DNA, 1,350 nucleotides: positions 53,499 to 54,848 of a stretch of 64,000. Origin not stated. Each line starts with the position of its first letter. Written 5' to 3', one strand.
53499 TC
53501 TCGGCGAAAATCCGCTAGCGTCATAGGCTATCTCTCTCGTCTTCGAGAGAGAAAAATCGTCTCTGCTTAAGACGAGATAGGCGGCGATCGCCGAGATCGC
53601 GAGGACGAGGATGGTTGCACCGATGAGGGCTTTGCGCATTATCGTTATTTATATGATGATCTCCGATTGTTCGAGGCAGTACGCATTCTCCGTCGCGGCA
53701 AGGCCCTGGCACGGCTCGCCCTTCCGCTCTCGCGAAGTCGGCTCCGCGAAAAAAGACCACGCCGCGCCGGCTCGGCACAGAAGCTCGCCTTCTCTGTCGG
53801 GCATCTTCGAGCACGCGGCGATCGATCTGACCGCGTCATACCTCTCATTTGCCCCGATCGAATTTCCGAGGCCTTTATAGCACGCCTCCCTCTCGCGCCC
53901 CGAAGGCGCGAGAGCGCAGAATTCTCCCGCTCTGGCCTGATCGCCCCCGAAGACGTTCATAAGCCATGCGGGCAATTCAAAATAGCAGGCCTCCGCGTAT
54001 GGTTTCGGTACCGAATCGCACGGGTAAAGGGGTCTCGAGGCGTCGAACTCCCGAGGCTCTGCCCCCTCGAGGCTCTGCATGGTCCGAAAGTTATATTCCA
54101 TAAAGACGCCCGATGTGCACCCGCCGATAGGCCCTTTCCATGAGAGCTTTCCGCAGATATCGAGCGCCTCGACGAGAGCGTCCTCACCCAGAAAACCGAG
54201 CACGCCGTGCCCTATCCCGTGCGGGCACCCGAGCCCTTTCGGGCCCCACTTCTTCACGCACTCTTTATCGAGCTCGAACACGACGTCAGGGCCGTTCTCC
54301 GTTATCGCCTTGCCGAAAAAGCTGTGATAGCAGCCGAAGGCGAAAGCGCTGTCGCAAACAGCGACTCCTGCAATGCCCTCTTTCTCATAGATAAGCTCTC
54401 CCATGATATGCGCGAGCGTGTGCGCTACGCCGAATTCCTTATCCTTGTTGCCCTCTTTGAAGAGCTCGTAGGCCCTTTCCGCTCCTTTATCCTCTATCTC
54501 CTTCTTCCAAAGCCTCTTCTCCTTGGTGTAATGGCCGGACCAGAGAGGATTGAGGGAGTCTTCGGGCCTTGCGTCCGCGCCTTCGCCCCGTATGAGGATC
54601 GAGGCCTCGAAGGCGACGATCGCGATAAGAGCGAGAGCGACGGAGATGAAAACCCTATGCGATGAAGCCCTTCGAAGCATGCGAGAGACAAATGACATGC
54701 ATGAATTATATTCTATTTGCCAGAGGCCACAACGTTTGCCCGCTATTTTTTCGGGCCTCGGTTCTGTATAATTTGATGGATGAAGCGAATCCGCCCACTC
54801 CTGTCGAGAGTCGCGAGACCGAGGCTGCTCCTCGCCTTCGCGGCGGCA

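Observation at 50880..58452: Six tandem paralogues of an unrecognised Cys/His-rich repeat protein family, two fused to cupredoxin-like domains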

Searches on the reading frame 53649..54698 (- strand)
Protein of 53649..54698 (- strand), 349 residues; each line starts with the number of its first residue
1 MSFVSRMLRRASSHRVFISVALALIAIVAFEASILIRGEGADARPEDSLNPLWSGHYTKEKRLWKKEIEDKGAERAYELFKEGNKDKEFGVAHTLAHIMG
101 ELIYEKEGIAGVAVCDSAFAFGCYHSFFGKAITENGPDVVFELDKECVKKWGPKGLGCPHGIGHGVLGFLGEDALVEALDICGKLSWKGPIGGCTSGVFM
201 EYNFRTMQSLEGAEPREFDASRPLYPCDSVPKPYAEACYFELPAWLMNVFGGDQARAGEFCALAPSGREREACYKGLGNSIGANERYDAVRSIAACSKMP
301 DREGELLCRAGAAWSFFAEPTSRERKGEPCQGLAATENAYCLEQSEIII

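Call 3: search_protein_families(library=pfam, proteins=[window:53649-54698:-], max_evalue=1)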
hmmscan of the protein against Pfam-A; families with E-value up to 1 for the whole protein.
window:53649-54698:- (349 aa): 0 families

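Call 4: search_protein_families(library=ncbifam, proteins=[window:53649-54698:-], max_evalue=1)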
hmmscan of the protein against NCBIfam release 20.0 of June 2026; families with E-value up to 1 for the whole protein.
window:53649-54698:- (349 aa): 1 family
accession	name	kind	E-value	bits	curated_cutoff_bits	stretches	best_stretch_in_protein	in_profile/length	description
TIGR01771.1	L-LDH-NAD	equivalog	0.27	10.5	303.55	1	60-114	197-250/299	L-lactate dehydrogenase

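Call 6: find_homologous_proteins(query=window:53649-54698:-, max_evalue=0.001)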
Query window:53649-54698:- (349 aa): 637 proteins with E <= 0.001 among 2768 candidates; the best 120 are listed.
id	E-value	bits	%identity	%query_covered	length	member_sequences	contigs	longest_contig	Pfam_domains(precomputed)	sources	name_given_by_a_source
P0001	7.5e-235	797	100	98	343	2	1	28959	-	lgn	-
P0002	1.0e-139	484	60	99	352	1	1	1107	-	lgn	-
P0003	1.0e-133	464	57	100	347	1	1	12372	-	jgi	jgi:hypothetical protein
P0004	3.2e-130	453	56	96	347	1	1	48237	-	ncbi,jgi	ncbi:MAG: hypothetical protein RLZZ67_265 [Candidatus Parcubacteria bacterium]|jgi:hypothetical prot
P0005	1.2e-118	415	51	92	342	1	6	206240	-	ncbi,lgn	ncbi:MAG TPA: hypothetical protein VGE35_00440 [Candidatus Paceibacterota bacterium]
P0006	1.8e-118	414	53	96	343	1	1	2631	-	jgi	jgi:hypothetical protein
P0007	4.8e-118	413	50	99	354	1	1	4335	-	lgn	-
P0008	6.4e-118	412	49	98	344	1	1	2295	-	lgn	-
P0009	2.0e-111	391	50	96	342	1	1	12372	-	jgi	jgi:hypothetical protein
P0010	1.9e-110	388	50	96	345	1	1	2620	-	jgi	jgi:hypothetical protein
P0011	3.3e-103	364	50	93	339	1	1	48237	-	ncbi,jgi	ncbi:MAG: hypothetical protein RLZZ67_266 [Candidatus Parcubacteria bacterium]|jgi:hypothetical prot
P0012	2.0e-102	361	49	94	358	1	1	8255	-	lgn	-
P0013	3.2e-102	360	45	95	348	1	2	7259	-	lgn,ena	-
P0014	2.1e-100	355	53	85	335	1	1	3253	-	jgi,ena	-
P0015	1.6e-99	352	51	85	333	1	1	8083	-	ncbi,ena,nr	ncbi:MAG TPA: hypothetical protein VD967_02300 [Candidatus Paceibacterota bacterium]|nr:hypothetical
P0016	8.0e-99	349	48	98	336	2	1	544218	-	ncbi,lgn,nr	ncbi:hypothetical protein K8Q93_03750 [Candidatus Parcubacteria bacterium]|nr:hypothetical protein [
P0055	1.1e-82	296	40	100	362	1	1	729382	-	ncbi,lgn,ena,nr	ncbi:MAG: hypothetical protein KJI72_01485 [Patescibacteria group bacterium]|nr:hypothetical protein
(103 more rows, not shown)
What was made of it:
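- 637 homologues of C, all named 'hypothetical' and all from Patescibacteria-type sources (call 6).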

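Call 11: search_solved_structures(query=A1, max_evalue=10, show_alignments=2)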
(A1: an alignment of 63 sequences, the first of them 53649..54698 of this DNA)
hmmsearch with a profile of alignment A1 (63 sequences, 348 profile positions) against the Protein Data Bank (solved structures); distinct sequences matched with E-value up to 10: 1.
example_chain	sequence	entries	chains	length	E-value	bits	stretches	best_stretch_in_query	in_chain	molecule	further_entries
8hku_L23P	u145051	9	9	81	0.16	14.3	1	32-83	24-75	50S ribosomal protein L23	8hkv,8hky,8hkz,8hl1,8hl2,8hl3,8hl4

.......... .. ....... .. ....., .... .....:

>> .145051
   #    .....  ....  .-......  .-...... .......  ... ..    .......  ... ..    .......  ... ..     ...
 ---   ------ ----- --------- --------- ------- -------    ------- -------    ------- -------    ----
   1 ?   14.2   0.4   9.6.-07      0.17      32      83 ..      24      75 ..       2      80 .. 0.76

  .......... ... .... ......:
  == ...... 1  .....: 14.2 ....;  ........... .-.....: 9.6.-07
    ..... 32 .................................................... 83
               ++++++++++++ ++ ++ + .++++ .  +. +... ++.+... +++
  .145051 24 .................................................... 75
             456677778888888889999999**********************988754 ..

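Call 12: find_encoding_contigs(protein=P0016, flank=10000, max_places=2)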
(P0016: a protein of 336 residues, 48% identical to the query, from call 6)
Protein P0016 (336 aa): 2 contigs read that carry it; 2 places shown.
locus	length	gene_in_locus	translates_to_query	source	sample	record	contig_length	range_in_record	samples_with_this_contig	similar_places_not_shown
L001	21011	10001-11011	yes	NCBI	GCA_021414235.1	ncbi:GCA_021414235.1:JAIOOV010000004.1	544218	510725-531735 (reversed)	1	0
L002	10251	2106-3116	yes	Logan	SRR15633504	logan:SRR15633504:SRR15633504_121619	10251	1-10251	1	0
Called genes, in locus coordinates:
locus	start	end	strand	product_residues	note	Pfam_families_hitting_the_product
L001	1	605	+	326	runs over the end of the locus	PF03462:PCRF, PF00472:RF-1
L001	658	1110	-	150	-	-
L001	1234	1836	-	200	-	-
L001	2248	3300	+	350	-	-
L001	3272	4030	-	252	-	PF00881:Nitroreductase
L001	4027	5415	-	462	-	PF02624:YcaO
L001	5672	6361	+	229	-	PF07719:TPR_2 (faint), PF13371:TPR_9 (faint), PF13414:TPR_11 (faint), PF13428:TPR_14 (faint), PF13431:TPR_17 (faint), PF13424:TPR_12 (weak), PF13432:TPR_16 (weak), PF14559:TPR_19, +8 more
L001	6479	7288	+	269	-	-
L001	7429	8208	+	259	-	-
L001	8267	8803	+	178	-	-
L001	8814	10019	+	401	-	-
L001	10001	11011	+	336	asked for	-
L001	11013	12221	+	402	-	-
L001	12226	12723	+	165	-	-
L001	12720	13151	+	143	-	PF13473:Cupredoxin_1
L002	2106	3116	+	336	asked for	-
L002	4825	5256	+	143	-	PF13473:Cupredoxin_1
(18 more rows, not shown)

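Call 13: find_encoding_contigs(protein=P0055, flank=10000, max_places=2)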
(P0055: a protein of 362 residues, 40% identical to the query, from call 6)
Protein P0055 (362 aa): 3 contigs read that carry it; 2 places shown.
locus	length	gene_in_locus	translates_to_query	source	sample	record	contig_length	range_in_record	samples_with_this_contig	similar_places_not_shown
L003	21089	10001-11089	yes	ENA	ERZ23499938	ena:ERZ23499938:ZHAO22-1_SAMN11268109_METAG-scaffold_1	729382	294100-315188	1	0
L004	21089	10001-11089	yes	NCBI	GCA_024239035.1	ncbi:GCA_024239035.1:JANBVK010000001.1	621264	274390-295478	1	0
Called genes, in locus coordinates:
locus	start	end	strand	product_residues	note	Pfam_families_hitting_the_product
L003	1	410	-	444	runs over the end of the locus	PF13393:tRNA-synt_His, PF00587:tRNA-synt_2b, PF03129:HGTP_anticodon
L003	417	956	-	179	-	PF10502:Peptidase_S26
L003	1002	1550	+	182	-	PF01195:Pept_tRNA_hydro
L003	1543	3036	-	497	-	-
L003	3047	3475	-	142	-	-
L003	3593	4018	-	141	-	-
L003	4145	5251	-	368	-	-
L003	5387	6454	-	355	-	-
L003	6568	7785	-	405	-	-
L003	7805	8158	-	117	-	PF12840:HTH_20 (weak), PF01022:HTH_5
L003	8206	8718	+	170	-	-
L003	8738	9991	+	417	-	-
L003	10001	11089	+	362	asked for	-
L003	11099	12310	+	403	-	-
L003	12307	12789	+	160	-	-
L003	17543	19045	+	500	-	PF13473:Cupredoxin_1 (weak)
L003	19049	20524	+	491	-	PF13473:Cupredoxin_1 (weak)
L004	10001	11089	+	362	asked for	-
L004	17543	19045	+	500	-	PF13473:Cupredoxin_1 (weak)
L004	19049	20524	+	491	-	PF13473:Cupredoxin_1 (weak)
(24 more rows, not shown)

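Call 17: predict_structure(alignment_id=A1)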
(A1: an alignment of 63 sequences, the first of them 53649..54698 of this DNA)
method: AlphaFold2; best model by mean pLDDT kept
length: 349 residues; sequences in the alignment: 63
mean_pLDDT: 92.0   pTM: 0.85
mean pLDDT of the five models: 92.0, 91.6, 91.3, 91.3, 91.3
residues with pLDDT >= 90: 277; 70-90: 45; 50-70: 26; < 50: 1
segments of 3 or more residues with pLDDT < 50: none
pLDDT, mean of each block of 10 residues (from residue 1): 72 76 96 77 63 74 97 98 92 92 97 93 93 96 97 92 95 97 96 96 88 90 98 98 98 98 98 98 97 99 98 94 96 98 82
secondary structure, 60 per line:
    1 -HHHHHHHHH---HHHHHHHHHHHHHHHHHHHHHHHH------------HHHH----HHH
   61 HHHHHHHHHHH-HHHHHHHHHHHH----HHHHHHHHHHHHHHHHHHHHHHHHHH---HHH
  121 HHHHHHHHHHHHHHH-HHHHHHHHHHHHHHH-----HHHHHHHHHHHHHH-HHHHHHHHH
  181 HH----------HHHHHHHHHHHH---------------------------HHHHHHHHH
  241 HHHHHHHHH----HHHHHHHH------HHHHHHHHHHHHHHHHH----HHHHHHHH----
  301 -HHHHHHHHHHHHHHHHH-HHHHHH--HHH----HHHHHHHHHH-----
elements in order: H2-10 H14-37 H50-53 H58-71 H73-84 H89-114 H118-135 H137-151 H157-170 H172-182 H193-204 H232-249 H254-261 H268-284 H289-296 H302-318 H320-325 H335-344
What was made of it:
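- AF2 model with pLDDT 92, all-alpha (call 17).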

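Call 19: fold_search(model_id=the predicted structure, library=pdb)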
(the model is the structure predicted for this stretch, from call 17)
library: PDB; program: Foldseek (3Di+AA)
matches with E <= 10: 612; with E <= 0.001: 0
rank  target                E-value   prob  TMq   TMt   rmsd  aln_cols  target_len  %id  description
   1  6bzx_A                6.0e-02  0.85  0.23  0.26  14.3       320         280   19  Structure of the artificial complex alpha-Rep/Octarellin V.1 crystallized by counter diffusion in a capillary (released 2019-01-09)
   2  6kbm_A                1.1e-01  0.72  0.23  0.18  20.5       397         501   10  Crystal structure of Vac8 bound to Atg13 (released 2019-11-27)
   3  3zpj                  2.5e-01  0.30  0.18  0.18  19.9       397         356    8  Crystal structure of Ton1535 from Thermococcus onnurineus NA1 (released 2013-12-04)
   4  9g8r_B                2.7e-01  0.35  0.18  0.08  19.6       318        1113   13  human SKI7-SKI238 complex in the open state (released 2024-10-16)
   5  2npp_A                3.0e-01  0.60  0.24  0.17  16.6       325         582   14  Structure of the Protein Phosphatase 2A Holoenzyme (released 2006-12-12)
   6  4wne_A                3.0e-01  0.33  0.19  0.20  18.2       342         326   12  Crystal structure of the TPR domain of LGN in complex with Frmpd4/Preso1 at 2.0 Angstrom resolution (released 2015-09-16)
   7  5w5i_C                3.1e-01  0.20  0.18  0.15  16.6       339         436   12  Human IFIT1 dimer with PPP-AAAA (released 2017-06-28)
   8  7sqc_N1               3.5e-01  0.44  0.23  0.17  20.7       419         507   10  Ciliary C1 central pair apparatus isolated from Chlamydomonas reinhardtii (released 2022-04-13)
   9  5a6c_B                3.7e-01  0.28  0.19  0.18  18.4       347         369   12  Concomitant binding of Afadin to LGN and F-actin directs planar spindle orientation (released 2015-12-30)
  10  5i9g_C                3.8e-01  0.51  0.24  0.23  17.7       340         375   13  Crystal structure of designed pentatricopeptide repeat protein dPPR-U8C2 in complex with its target RNA U8C2 (released 2016-04-27)
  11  9m1m_D                4.2e-01  0.38  0.21  0.08  17.2       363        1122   12  Cryo-EM structure of the TBC-DEC-Arl2-alpha-beta-tubulin complex with GDP-AlFx (released 2025-10-22)
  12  1qbk_B                4.5e-01  0.38  0.21  0.11  16.4       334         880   10  STRUCTURE OF THE KARYOPHERIN BETA2-RAN GPPNHP NUCLEAR TRANSPORT COMPLEX (released 1999-06-01)
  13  7sqc_L1               4.5e-01  0.30  0.21  0.18  19.1       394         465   11  Ciliary C1 central pair apparatus isolated from Chlamydomonas reinhardtii (released 2022-04-13)
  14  1i7x_C                4.5e-01  0.21  0.18  0.14  18.5       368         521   10  BETA-CATENIN/E-CADHERIN COMPLEX (released 2001-05-16)
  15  9mf5_A                4.7e-01  0.44  0.24  0.17  16.5       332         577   13  CryoEM structure of the Protein Phosphatase 2A (Abeta-B56gamma-Calpha) holoenzyme complex (released 2025-07-09)
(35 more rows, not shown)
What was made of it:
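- On Generic alpha-solenoid (HEAT/ARM/TPR-like architecture): The best Foldseek hit has E 0.06 and TM 0.23-0.29 (call 19).
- Foldseek's best hits are HEAT, ARM, TPR and PPR binding scaffolds (call 19).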

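Call 31: find_related_loci(query=A1, collection=genome_contigs, flank=10000)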
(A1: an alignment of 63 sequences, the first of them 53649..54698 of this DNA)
Query A1 (349 aa) in genome_contigs; peptide patterns used: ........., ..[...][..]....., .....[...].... (x = any residue, [..] = any of these).
295 stretches matched a pattern; 144 encode a relative of the query (tblastn E <= 1e-3); the best 80 are kept; 78 distinct loci.
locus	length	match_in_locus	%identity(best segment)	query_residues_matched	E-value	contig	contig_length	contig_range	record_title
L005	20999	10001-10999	56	14-349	3e-133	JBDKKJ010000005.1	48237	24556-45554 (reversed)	MAG: Candidatus Parcubacteria bacterium isolate gunnisonriver_2019_sw_WHONDRS-S19S_0062_B_bin.4 scaffold_1283597, whole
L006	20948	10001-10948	51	29-348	9e-117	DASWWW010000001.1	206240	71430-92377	MAG TPA_asm: Candidatus Paceibacterota bacterium isolate SMAG_U3666 k141_740537, whole genome shotgun sequence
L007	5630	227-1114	51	52-348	5e-99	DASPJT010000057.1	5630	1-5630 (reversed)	MAG TPA_asm: Candidatus Paceibacterota bacterium isolate SMAG_U12017 k141_1577522, whole genome shotgun sequence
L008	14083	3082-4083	45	8-348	8e-92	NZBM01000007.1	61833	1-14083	MAG: bacterium isolate ARS1360 MHASMcontig_164312, whole genome shotgun sequence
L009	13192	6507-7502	43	15-348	5e-89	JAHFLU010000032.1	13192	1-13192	MAG: bacterium isolate nzgw440 NODE_3073_length_13193_cov_4.886857, whole genome shotgun sequence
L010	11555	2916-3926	42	4-341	6e-89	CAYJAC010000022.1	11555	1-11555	MAG TPA_asm: uncultured Candidatus Saccharibacteria bacterium isolate ERP123247_co1_236 genome assembly, contig: NODE_35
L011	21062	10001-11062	40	1-348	6e-86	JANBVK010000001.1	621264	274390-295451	MAG: Patescibacteria group bacterium isolate AMOR_Bin_147 NODE_1_length_621264_cov_13.613588, whole genome shotgun seque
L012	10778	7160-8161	41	12-348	3e-85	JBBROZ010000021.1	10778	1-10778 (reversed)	MAG: Patescibacteria group bacterium isolate La1_metabat2.361 LA1C_B2.361_k141_1033162L_10778_cov_9.0000, whole genome s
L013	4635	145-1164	41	1-347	5e-85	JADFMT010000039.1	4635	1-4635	MAG: Patescibacteria group bacterium isolate B5T1B11 B5T1B11_NODE4470, whole genome shotgun sequence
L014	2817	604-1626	40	5-348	4e-86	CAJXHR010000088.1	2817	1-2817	TPA_asm: uncultured bacterium isolate SRR5494785_bin.51_MetaBAT_v2.12.1_MAG genome assembly, contig: NODE_21583_length_2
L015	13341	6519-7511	41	16-348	1e-83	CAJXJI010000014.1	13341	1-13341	TPA_asm: uncultured bacterium isolate SRR5494785_bin.37_MetaBAT_v2.12.1_MAG genome assembly, contig: NODE_1982_length_13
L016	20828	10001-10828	47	70-348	4e-82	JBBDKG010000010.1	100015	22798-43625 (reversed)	MAG: Candidatus Paceibacterota bacterium isolate LejiaA_53_16 Lejia_A_368_length_100015_cov_10, whole genome shotgun seq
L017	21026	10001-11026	39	1-348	4e-82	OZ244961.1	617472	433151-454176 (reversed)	MAG: Candidatus Paceibacterota bacterium isolate 63aa3da3-3836-4a92-b552-87f0a2bd5cc7 genome assembly, chromosome: 1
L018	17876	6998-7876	43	60-348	1e-80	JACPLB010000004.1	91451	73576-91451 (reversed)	MAG: Candidatus Kaiserbacteria bacterium isolate NC_groundwater_510_Ag_S-0.1um_48_15 S35_SO-1_scaffold_37270, whole geno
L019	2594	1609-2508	42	52-348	9e-83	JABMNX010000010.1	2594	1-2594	MAG: Candidatus Kaiserbacteria bacterium isolate bin.102 k141_1111327, whole genome shotgun sequence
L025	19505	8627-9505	42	58-348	5e-73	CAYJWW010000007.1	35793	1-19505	MAG TPA_asm: uncultured Candidatus Saccharibacteria bacterium isolate ERP125453_co1_514 genome assembly, contig: NODE_93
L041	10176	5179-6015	41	64-341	2e-68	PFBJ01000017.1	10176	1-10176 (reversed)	MAG: Candidatus Kaiserbacteria bacterium CG10_big_fil_rev_8_21_14_0_10_49_17 CG10_8_21_14_0.10_scaffold_12780_c, whole g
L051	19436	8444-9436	39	10-344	1e-65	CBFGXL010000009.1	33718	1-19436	MAG TPA_asm: uncultured bacterium isolate SRR32277370_binner13_Refined_17 genome assembly, contig: ERZ27321089.84, whole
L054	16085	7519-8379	44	61-348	3e-74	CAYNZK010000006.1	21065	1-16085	MAG TPA_asm: uncultured Candidatus Saccharibacteria bacterium isolate ERP125453_co1_532 genome assembly, contig: NODE_24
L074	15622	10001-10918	34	9-317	2e-56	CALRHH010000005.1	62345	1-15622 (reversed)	MAG: Candidatus Nomurabacteria bacterium isolate Ike-100m-40 genome assembly, contig: Ike-100-c156, whole genome shotgun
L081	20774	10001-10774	40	93-348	4e-54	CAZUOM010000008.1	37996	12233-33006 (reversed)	MAG TPA_asm: uncultured Gammaproteobacteria bacterium isolate binchicken_co341_72 genome assembly, contig: NODE_191_leng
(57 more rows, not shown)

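Call 37: search_protein_families(library=pfam, alignment_id=A1, max_evalue=1)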
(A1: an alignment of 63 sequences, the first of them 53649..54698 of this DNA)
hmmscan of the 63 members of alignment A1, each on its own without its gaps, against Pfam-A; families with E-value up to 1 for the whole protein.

A. member 1, window:53649-54698:- (349 aa): 0 families

B. families by the number of members that match (of 63 scanned): 17 families
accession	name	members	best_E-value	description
PF08462.16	Carmo_coat_C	1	0.006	Carmovirus coat protein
PF02520.22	ANIS5_cation-bd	1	0.012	SXP/RAL-2 family protein Ani s 5-like, metal-binding domain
PF23492.1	bPH_9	1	0.038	Bacterial PH domain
PF12494.13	DUF3695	1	0.041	Protein of unknown function (DUF3695)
PF11142.13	DUF2917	1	0.052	Protein of unknown function (DUF2917)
PF21642.2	SP_0191-like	1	0.082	SP_0191-like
PF05147.19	LANC_like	1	0.1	Lanthionine synthetase C-like protein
PF13988.11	DUF4225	1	0.11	Protein of unknown function (DUF4225)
PF17259.7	DUF5325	1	0.11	Family of unknown function (DUF5325)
PF08507.15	COPI_assoc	1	0.11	COPI associated protein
PF14025.11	DUF4241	1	0.12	Protein of unknown function (DUF4241)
PF07125.16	DUF1378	1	0.14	Protein of unknown function (DUF1378)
PF24636.1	DUF7633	1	0.17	Domain of unknown function (DUF7633)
PF05117.17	DUF695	1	0.17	Family of unknown function (DUF695)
PF18428.7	BRCT_3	1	0.2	BRCA1 C Terminus (BRCT) domain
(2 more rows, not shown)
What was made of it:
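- Tried and rejected: One member hit LANC_like at E 0.1, which I dismissed (call 37).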
